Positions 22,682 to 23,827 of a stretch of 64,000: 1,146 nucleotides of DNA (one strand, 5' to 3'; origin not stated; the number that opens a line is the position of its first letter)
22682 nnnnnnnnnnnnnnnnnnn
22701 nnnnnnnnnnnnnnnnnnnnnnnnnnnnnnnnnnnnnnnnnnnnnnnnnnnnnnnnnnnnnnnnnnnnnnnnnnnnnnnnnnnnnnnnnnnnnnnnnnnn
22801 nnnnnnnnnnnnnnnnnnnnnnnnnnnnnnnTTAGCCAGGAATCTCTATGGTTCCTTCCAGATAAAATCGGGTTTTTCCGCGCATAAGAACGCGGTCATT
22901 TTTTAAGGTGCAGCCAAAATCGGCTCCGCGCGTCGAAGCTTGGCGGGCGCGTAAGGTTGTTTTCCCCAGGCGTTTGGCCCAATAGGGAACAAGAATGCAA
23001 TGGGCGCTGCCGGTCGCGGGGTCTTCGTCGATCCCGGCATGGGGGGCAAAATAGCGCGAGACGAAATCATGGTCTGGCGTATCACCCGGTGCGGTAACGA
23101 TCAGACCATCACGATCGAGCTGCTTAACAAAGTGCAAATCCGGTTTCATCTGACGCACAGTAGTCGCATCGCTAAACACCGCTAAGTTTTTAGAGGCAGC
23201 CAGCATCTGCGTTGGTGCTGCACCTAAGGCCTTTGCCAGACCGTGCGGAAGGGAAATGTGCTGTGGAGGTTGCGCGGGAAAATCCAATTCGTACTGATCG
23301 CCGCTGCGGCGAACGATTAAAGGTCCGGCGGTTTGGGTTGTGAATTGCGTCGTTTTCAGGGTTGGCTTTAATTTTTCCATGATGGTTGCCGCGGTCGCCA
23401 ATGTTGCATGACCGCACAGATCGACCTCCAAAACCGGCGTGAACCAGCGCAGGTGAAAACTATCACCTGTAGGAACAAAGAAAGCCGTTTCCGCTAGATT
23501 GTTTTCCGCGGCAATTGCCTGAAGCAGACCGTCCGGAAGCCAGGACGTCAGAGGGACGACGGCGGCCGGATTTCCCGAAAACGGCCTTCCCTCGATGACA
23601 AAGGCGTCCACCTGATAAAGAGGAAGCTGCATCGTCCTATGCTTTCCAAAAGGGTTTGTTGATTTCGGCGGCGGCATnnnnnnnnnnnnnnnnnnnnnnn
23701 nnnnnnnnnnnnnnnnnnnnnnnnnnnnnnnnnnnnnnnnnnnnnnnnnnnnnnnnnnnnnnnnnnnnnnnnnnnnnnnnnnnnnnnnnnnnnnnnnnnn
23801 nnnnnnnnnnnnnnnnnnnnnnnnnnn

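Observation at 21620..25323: Tightly coupled DUF1127-phzF-DUF1127-araC/MGMT operon with divergent MocR regulator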

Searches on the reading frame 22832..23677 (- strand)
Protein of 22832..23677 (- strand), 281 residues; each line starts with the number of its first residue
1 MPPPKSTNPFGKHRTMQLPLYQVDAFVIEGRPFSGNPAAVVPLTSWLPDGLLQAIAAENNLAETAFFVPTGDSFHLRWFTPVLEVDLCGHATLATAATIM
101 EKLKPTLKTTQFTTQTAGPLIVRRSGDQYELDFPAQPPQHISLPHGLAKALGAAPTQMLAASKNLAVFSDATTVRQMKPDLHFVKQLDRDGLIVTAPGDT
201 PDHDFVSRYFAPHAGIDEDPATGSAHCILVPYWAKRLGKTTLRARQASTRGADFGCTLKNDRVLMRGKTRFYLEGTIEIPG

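Call 3: search_protein_families(library=pfam, proteins=[window:22832-23677:-], max_evalue=0.01)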
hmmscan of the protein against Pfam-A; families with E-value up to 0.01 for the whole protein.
window:22832-23677:- (281 aa): 1 family
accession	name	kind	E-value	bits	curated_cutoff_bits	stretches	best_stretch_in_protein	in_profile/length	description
PF02567.21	PhzC-PhzF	-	2.9e-48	165.2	27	1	23-269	1-275/281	Phenazine biosynthesis-like protein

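Call 4: search_protein_families(library=ncbifam, proteins=[window:22832-23677:-], max_evalue=0.01)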
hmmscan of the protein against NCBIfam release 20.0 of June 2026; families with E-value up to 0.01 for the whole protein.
window:22832-23677:- (281 aa): 2 families
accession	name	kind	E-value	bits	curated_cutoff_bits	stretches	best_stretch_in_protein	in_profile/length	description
TIGR00654.1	PhzF_family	subfamily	5.4e-36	124.5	76.2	1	16-237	1-246/298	PhzF family phenazine biosynthesis isomerase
NF007625.0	PRK10281.1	equivalog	1.8e-23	83.2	386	1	17-123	2-110/301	PhzF family isomerase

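Call 6: find_encoding_contigs(protein=window:22832-23632:-, flank=10000, max_places=6)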
Protein window:22832-23632:- (266 aa): 2 contigs read that carry it; 2 places shown.
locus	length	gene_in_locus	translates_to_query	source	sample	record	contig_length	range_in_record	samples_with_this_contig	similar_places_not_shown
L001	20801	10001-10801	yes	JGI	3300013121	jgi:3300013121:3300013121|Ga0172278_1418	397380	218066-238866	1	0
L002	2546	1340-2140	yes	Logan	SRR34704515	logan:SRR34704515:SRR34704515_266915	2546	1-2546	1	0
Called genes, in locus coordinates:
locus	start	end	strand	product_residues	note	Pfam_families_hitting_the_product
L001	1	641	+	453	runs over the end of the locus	PF04052:TolB_N, PF26550:Tricorn_2nd (weak), PF26549:Tricorn_N, PF07676:PD40 (weak), PF26549:Tricorn_N, PF26550:Tricorn_2nd, PF26549:Tricorn_N, PF07676:PD40 (weak), +2 more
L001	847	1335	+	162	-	PF00691:OmpA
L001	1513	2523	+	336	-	PF16331:TolA_bind_tri, PF16526:CLZ (faint), PF13428:TPR_14 (faint), PF12895:ANAPC3 (faint), PF07719:TPR_2 (faint), PF13432:TPR_16, PF13174:TPR_6 (weak)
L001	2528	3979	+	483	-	PF01171:ATP_bind_3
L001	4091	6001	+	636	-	PF06480:FtsH_ext, PF13191:AAA_16 (faint), PF00004:AAA, PF07728:AAA_5 (weak), PF17862:AAA_lid_3, PF01434:Peptidase_M41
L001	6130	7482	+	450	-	PF02878:PGM_PMM_I, PF02879:PGM_PMM_II, PF02880:PGM_PMM_III, PF00408:PGM_PMM_IV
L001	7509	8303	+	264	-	PF08543:Phos_pyr_kin, PF00294:PfkB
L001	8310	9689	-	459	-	PF00392:GntR, PF00155:Aminotran_1_2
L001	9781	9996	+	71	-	PF06568:YjiS-like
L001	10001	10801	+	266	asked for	PF02567:PhzC-PhzF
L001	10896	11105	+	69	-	PF06568:YjiS-like (weak)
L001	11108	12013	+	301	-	PF00165:HTH_AraC (weak), PF12833:HTH_18, PF01035:DNA_binding_1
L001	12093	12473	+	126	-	PF01575:MaoC_dehydratas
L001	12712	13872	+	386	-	-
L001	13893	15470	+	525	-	PF00389:2-Hacid_dh, PF02826:2-Hacid_dh_C, PF19304:PGDH_inter, PF01842:ACT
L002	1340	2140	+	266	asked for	PF02567:PhzC-PhzF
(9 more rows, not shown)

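Call 7: find_homologous_proteins(query=window:22835-23632:-, max_evalue=1e-10)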
Query window:22835-23632:- (266 aa): 8000 proteins with E <= 1e-10 among 8000 candidates; the best 120 are listed.
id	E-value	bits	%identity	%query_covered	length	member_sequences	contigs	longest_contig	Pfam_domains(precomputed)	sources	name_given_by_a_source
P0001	1.1e-172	591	98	99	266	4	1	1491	PF02567.22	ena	-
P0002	1.9e-157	541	89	100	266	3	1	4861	PF02567.22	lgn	-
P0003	9.9e-150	515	87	100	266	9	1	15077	PF02567.22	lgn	-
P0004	2.9e-147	507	85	100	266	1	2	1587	PF02567.22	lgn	-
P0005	1.2e-146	505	85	100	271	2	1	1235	PF02567.22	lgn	-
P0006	2.0e-146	504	85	100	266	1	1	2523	PF02567.22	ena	-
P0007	1.3e-145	502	84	100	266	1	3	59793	PF02567.22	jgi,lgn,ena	-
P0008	6.3e-98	346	62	100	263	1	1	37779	PF02567.22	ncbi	-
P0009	1.0e-96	342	60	100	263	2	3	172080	PF02567.22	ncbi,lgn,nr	ncbi:MAG: PhzF family phenazine biosynthesis protein [Myxococcales bacterium]|nr:PhzF family phenazi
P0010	3.6e-96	340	61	100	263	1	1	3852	PF02567.22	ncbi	-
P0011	9.6e-96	338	60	100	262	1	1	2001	PF02567.22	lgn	-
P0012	2.3e-95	337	60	100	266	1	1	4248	PF02567.22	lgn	-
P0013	2.4e-95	337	60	99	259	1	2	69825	PF02567.22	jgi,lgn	jgi:PhzF family phenazine biosynthesis protein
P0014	2.4e-95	337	61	100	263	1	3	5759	PF02567.22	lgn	-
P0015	1.2e-94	335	58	99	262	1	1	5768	PF02567.22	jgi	jgi:PhzF family phenazine biosynthesis protein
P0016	1.7e-94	334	60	99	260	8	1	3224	PF02567.22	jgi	jgi:PhzF family phenazine biosynthesis protein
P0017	2.0e-94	334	59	99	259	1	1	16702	PF02567.22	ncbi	-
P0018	3.4e-94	333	61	99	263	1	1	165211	PF02567.22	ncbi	-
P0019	7.8e-94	332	59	99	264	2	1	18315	PF02567.22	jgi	jgi:PhzF family phenazine biosynthesis protein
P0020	9.0e-94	332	59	99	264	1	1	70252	PF02567.22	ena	-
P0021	3.2e-93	330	59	100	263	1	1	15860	PF02567.22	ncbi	-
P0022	3.3e-93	330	60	99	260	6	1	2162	PF02567.22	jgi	jgi:PhzF family phenazine biosynthesis protein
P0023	3.9e-93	330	58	98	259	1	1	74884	PF02567.22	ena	-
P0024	4.2e-93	330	58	99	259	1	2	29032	PF02567.22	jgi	jgi:PhzF family phenazine biosynthesis protein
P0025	5.2e-93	329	59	99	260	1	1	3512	PF02567.22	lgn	-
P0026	6.4e-93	329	59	99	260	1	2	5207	PF02567.22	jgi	jgi:PhzF family phenazine biosynthesis protein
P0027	8.1e-93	329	60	100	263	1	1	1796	PF02567.22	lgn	-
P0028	1.2e-92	328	59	99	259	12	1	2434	PF02567.22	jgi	jgi:PhzF family phenazine biosynthesis protein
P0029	1.5e-92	328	59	99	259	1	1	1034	PF02567.22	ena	-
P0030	1.7e-92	328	59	99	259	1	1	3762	PF02567.22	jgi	jgi:PhzF family phenazine biosynthesis protein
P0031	2.0e-92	327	60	99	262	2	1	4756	PF02567.22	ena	-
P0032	3.1e-92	327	58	99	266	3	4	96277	PF02567.22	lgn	-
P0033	3.3e-92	327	58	99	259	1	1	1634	PF02567.22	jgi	jgi:PhzF family phenazine biosynthesis protein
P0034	3.3e-92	327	58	99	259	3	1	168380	PF02567.22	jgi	-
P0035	3.5e-92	327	57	99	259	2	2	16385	PF02567.22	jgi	jgi:PhzF family phenazine biosynthesis protein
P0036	4.8e-92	326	59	100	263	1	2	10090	PF02567.22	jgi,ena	-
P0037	6.9e-92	326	57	99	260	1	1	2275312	PF02567.22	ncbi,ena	-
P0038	7.7e-92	326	58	99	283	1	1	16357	PF02567.22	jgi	-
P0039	7.7e-92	326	58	99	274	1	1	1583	PF02567.22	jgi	jgi:PhzF family phenazine biosynthesis protein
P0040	7.9e-92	326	58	99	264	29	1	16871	PF02567.22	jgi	jgi:PhzF family phenazine biosynthesis protein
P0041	8.3e-92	325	59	99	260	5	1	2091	PF02567.22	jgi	jgi:PhzF family phenazine biosynthesis protein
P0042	8.9e-92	325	58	99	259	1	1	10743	PF02567.22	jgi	-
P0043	9.7e-92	325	59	100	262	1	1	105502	PF02567.22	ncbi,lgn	ncbi:MAG: PhzF family phenazine biosynthesis protein [Myxococcota bacterium]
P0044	1.0e-91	325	59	100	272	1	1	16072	PF02567.22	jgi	jgi:PhzF family phenazine biosynthesis protein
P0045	1.1e-91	325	58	99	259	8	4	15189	PF02567.22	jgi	jgi:PhzF family phenazine biosynthesis protein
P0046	1.2e-91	325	58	99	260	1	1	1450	PF02567.22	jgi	jgi:PhzF family phenazine biosynthesis protein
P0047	1.4e-91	325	59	99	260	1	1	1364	PF02567.22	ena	-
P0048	1.6e-91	325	59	99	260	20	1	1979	PF02567.22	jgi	-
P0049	1.8e-91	324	60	99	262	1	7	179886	PF02567.22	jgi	jgi:predicted PhzF superfamily epimerase YddE/YHI9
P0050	1.9e-91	324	58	100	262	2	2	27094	PF02567.22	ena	-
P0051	2.3e-91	324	58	99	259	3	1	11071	PF02567.22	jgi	jgi:PhzF family phenazine biosynthesis protein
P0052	3.1e-91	324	57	99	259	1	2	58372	PF02567.22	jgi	jgi:PhzF family phenazine biosynthesis protein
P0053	4.1e-91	323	56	99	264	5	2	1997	PF02567.22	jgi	jgi:PhzF family phenazine biosynthesis protein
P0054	4.9e-91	323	58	100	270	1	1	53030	PF02567.22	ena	-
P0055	4.9e-91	323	58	99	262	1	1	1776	PF02567.22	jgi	jgi:PhzF family phenazine biosynthesis protein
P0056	6.2e-91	323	57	99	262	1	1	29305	PF02567.22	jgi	jgi:PhzF family phenazine biosynthesis protein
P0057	6.9e-91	322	56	99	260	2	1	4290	PF02567.22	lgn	-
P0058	7.0e-91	322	59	99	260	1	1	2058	PF02567.22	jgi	jgi:PhzF family phenazine biosynthesis protein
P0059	7.7e-91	322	58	99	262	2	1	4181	PF02567.22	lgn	-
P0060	8.1e-91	322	58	99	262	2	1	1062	PF02567.22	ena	-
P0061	8.5e-91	322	56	99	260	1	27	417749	PF02567.22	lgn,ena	-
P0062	9.5e-91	322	57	99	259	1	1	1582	PF02567.22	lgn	-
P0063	9.6e-91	322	57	99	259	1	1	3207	PF02567.22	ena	-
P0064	1.0e-90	322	58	99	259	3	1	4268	PF02567.22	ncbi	-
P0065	1.1e-90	322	59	99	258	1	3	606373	PF02567.22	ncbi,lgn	ncbi:MAG: PhzF family phenazine biosynthesis protein [Rhodovibrionaceae bacterium]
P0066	1.5e-90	321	58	99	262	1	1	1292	PF02567.22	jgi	jgi:PhzF family phenazine biosynthesis protein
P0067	1.8e-90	321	59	99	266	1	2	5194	PF02567.22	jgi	jgi:PhzF family phenazine biosynthesis protein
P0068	1.8e-90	321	56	99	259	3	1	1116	PF02567.22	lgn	-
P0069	2.1e-90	321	56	99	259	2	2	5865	PF02567.22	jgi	-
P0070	2.1e-90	321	58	100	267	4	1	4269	PF02567.22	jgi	jgi:PhzF family phenazine biosynthesis protein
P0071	2.2e-90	321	57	99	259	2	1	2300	PF02567.22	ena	-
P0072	2.2e-90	321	56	99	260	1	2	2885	PF02567.22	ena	-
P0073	2.5e-90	321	57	99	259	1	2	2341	PF02567.22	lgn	-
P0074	2.7e-90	320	57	99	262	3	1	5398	PF02567.22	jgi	-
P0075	2.9e-90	320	58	99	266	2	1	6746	PF02567.22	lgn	-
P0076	2.9e-90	320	59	99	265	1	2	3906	PF02567.22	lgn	-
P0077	3.3e-90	320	58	100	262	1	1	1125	PF02567.22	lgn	-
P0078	3.3e-90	320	56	99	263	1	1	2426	PF02567.22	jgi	jgi:PhzF family phenazine biosynthesis protein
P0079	3.5e-90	320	59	99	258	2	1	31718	PF02567.22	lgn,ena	-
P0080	3.8e-90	320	58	99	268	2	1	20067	PF02567.22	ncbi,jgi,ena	jgi:PhzF family phenazine biosynthesis protein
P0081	4.0e-90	320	58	99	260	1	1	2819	PF02567.22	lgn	-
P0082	4.0e-90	320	56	99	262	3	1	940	PF02567.22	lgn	-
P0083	4.4e-90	320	58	99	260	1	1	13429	PF02567.22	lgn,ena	-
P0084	4.5e-90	320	58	99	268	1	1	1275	PF02567.22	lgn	-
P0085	4.9e-90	320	56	98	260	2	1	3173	PF02567.22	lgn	-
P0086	4.9e-90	320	58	100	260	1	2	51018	PF02567.22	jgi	jgi:predicted PhzF superfamily epimerase YddE/YHI9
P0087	4.9e-90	320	56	99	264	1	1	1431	PF02567.22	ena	-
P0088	5.0e-90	320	59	99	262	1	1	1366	PF02567.22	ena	-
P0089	5.4e-90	319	57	99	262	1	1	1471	PF02567.22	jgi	jgi:PhzF family phenazine biosynthesis protein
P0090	5.8e-90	319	58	99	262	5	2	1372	PF02567.22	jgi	-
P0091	5.9e-90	319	58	99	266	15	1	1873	PF02567.22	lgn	-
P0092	6.0e-90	319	58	99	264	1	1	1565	PF02567.22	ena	-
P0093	6.1e-90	319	56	98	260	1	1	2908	PF02567.22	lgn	-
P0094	6.1e-90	319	58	99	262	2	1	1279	PF02567.22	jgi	jgi:PhzF family phenazine biosynthesis protein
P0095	6.4e-90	319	56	99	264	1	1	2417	PF02567.22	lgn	-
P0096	6.5e-90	319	57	99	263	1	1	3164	PF02567.22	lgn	-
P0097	6.7e-90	319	57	99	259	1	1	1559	PF02567.22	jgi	jgi:PhzF family phenazine biosynthesis protein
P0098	7.3e-90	319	57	100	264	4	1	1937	PF02567.22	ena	-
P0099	7.4e-90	319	59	98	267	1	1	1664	PF02567.22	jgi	jgi:PhzF family phenazine biosynthesis protein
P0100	7.7e-90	319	57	99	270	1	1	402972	PF02567.22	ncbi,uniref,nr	ncbi:putative isomerase [Aliidongia dinghuensis]|uniref:Putative isomerase n=1 Tax=Aliidongia dinghu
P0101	7.9e-90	319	57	99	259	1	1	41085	PF02567.22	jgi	jgi:PhzF family phenazine biosynthesis protein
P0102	8.3e-90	319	58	99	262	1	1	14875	PF02567.22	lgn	-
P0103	8.8e-90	319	56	99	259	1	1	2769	PF02567.22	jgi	jgi:PhzF family phenazine biosynthesis protein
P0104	9.3e-90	319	56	99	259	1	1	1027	PF02567.22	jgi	jgi:PhzF family phenazine biosynthesis protein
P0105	1.0e-89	319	57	99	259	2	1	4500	PF02567.22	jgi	jgi:PhzF family phenazine biosynthesis protein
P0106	1.0e-89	319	56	99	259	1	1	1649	PF02567.22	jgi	jgi:PhzF family phenazine biosynthesis protein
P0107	1.1e-89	319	58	99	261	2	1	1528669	PF02567.22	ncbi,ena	-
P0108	1.1e-89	318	57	99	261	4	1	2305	PF02567.22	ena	-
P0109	1.1e-89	318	58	100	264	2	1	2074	PF02567.22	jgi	jgi:PhzF family phenazine biosynthesis protein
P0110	1.1e-89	318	56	99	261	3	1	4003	PF02567.22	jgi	-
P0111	1.2e-89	318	57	99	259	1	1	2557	PF02567.22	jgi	jgi:PhzF family phenazine biosynthesis protein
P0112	1.2e-89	318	57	100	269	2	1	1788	PF02567.22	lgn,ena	-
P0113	1.4e-89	318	58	99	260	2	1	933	PF02567.22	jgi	-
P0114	1.4e-89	318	57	99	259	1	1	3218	PF02567.22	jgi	jgi:PhzF family phenazine biosynthesis protein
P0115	1.8e-89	318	57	99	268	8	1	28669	PF02567.22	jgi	-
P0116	1.8e-89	318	56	99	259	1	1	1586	PF02567.22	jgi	jgi:PhzF family phenazine biosynthesis protein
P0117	1.8e-89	318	56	99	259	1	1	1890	PF02567.22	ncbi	ncbi:MAG: PhzF family phenazine biosynthesis protein [Dongiaceae bacterium]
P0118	1.9e-89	318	57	99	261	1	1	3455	PF02567.22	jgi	jgi:PhzF family phenazine biosynthesis protein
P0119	1.9e-89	318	57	99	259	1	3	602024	PF02567.22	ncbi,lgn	ncbi:MAG: PhzF family phenazine biosynthesis protein [Dongiaceae bacterium]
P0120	2.0e-89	318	58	99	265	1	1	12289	PF02567.22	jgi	jgi:PhzF family phenazine biosynthesis protein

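Call 10: find_related_loci(query=A1, collection=genome_contigs, flank=6000)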
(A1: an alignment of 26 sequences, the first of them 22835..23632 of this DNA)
Query A1 (266 aa) in genome_contigs; peptide patterns used: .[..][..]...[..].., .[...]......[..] (x = any residue, [..] = any of these).
600 stretches matched a pattern (row limit reached: there are more); 584 encode a relative of the query (tblastn E <= 1e-3); the best 80 are kept; 80 distinct loci.
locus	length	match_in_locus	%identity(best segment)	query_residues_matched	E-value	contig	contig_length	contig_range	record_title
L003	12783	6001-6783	53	1-265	3e-90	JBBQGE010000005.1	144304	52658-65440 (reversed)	MAG: Bryobacterales bacterium isolate Co_metawrap_978 Cmw_978_k141_5681265_length_144304_cov_36.0000, whole genome shotg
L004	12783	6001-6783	56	1-264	1e-88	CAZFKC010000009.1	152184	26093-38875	MAG TPA_asm: uncultured Nannocystaceae bacterium isolate binchicken_co199_105 genome assembly, contig: NODE_122_length_1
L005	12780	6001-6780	54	1-264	6e-89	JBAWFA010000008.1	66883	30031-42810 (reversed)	MAG: Gammaproteobacteria bacterium isolate MFD05722_ilm_asm_bin35 k127_175413, whole genome shotgun sequence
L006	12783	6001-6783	52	1-264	6e-88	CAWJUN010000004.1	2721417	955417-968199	MAG: uncultured Acidobacteriaceae bacterium isolate MFD09671.bin.1.186 genome assembly, contig: contig_3400, whole genom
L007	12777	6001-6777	55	1-263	7e-88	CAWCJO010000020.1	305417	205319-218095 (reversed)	MAG: Bryobacterales bacterium isolate MFD09603.bin.2.231 genome assembly, contig: contig_58869, whole genome shotgun seq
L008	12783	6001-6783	53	1-264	3e-87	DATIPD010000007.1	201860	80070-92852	MAG TPA_asm: Pyrinomonadaceae bacterium isolate SMAG_U15841 k141_979896, whole genome shotgun sequence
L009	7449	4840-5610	54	1-262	2e-86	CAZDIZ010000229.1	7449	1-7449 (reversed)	MAG TPA_asm: uncultured Solibacteraceae bacterium isolate binchicken_co20_389 genome assembly, contig: NODE_17745_length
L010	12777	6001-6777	53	1-264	1e-86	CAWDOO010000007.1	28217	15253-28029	MAG: uncultured Gammaproteobacteria bacterium isolate MFD04716.bin.2.80 genome assembly, contig: contig_50837, whole gen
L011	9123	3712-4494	54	1-264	1e-86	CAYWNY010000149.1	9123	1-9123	MAG TPA_asm: uncultured Hyphomicrobiales bacterium isolate binchicken_co3_582 genome assembly, contig: NODE_24861_length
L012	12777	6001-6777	53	1-264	2e-86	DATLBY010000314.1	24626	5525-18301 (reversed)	MAG TPA_asm: Bryobacteraceae bacterium isolate SMAG_U14310 k141_1912134, whole genome shotgun sequence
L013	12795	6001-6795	52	1-266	2e-86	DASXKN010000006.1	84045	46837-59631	MAG TPA_asm: Lysobacteraceae bacterium isolate SMAG_U5277 k141_2527541, whole genome shotgun sequence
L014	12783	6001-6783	57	1-264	6e-86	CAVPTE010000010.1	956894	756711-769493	MAG: uncultured beta proteobacterium isolate MFD09671.bin.2.79 genome assembly, contig: contig_7608, whole genome shotgu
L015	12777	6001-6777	53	1-265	4e-86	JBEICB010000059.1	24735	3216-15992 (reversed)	MAG: Pirellula sp. isolate Sample-101-S75-bin-11 Sample_101_S75-bin_11-k141_2570134, whole genome shotgun sequence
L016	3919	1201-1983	52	1-264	6e-86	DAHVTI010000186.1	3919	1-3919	MAG TPA_asm: Bryobacterales bacterium isolate clean682 k141_311482, whole genome shotgun sequence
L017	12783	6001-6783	52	1-264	1e-85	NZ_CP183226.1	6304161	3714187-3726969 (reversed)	Mucilaginibacter sp. SP1R1 chromosome, complete genome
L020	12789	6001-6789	56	1-265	2e-84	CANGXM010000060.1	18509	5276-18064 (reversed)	MAG: Rhodospirillales bacterium isolate RE-15aug16-163 genome assembly, contig: RE-15aug16-C3830, whole genome shotgun s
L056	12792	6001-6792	53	1-264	1e-78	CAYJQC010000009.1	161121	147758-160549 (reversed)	MAG TPA_asm: uncultured Rhodospirillaceae bacterium isolate ERP124720_co1_30 genome assembly, contig: NODE_118_length_16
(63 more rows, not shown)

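Call 13: find_encoding_contigs(protein=P0007, flank=8000, max_places=3)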
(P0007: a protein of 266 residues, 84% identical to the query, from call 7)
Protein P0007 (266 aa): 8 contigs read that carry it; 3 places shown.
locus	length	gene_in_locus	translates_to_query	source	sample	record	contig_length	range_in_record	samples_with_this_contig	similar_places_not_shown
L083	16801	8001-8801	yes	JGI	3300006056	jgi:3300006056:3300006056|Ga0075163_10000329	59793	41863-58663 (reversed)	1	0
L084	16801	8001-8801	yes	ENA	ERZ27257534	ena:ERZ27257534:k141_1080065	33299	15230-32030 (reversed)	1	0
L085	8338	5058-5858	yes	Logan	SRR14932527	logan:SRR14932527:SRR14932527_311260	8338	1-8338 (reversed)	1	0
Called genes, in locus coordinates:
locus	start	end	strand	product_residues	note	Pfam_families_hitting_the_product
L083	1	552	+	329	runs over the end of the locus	PF16331:TolA_bind_tri, PF16526:CLZ (weak), PF07719:TPR_2 (faint), PF12895:ANAPC3 (faint), PF13428:TPR_14 (faint), PF13432:TPR_16, PF14559:TPR_19 (faint), PF13174:TPR_6 (weak)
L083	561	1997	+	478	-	PF01171:ATP_bind_3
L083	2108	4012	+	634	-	PF06480:FtsH_ext, PF13191:AAA_16 (faint), PF00004:AAA, PF07728:AAA_5 (weak), PF17862:AAA_lid_3, PF01434:Peptidase_M41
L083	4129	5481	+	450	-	PF02878:PGM_PMM_I, PF02879:PGM_PMM_II, PF02880:PGM_PMM_III, PF00408:PGM_PMM_IV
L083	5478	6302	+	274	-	PF08543:Phos_pyr_kin, PF00294:PfkB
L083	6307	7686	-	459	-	PF00392:GntR, PF00155:Aminotran_1_2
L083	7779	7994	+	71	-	PF06568:YjiS-like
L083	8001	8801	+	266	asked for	PF02567:PhzC-PhzF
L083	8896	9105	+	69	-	PF06568:YjiS-like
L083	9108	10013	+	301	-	PF00165:HTH_AraC (weak), PF12833:HTH_18, PF01035:DNA_binding_1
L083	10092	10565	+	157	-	PF01575:MaoC_dehydratas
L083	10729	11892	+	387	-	-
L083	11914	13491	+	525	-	PF00389:2-Hacid_dh, PF02826:2-Hacid_dh_C, PF19304:PGDH_inter, PF01842:ACT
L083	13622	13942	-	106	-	-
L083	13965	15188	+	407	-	PF13517:FG-GAP_3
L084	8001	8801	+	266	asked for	PF02567:PhzC-PhzF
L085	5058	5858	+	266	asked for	PF02567:PhzC-PhzF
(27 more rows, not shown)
